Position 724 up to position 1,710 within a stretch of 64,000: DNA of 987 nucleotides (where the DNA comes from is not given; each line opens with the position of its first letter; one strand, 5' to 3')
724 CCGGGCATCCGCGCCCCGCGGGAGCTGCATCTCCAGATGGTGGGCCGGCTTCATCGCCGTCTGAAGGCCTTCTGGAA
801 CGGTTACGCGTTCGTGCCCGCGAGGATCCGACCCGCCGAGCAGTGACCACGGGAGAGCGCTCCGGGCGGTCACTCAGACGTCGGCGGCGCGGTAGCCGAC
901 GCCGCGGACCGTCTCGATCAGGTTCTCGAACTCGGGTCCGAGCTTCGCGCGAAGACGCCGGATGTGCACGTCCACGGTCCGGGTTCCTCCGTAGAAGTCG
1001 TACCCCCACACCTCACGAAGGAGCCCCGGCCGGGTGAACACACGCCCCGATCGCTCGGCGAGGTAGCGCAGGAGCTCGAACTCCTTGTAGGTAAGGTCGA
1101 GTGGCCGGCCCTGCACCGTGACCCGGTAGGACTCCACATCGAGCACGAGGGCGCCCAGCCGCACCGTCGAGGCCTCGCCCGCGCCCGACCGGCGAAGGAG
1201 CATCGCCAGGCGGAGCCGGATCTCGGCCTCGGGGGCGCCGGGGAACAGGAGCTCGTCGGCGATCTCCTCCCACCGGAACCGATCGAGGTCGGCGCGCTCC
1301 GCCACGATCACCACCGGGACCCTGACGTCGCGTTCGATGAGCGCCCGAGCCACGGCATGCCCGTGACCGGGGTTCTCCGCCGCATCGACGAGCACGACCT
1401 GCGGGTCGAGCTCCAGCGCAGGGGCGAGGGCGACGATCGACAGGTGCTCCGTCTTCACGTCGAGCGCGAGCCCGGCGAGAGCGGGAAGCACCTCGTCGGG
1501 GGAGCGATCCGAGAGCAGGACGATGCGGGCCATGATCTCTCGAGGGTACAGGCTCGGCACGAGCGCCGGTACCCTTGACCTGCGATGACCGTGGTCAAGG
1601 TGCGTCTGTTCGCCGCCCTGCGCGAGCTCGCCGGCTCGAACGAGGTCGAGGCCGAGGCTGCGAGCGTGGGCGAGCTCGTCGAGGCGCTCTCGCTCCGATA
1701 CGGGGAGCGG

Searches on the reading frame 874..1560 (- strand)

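Call 75: search_protein_families(library=pfam, proteins=[window:874-1560:-])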
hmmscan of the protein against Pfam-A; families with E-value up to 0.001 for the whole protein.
window:874-1560:- (228 aa): 2 families
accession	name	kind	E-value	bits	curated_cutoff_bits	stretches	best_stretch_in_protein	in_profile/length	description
PF00486.34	Trans_reg_C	-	5.6e-28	97.3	26.2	1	151-224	1-76/77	Transcriptional regulatory protein, C terminal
PF21695.3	GlnR_1st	-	4.4e-11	43.1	27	1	12-120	3-109/111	Transcription regulator GlnR, N-terminal domain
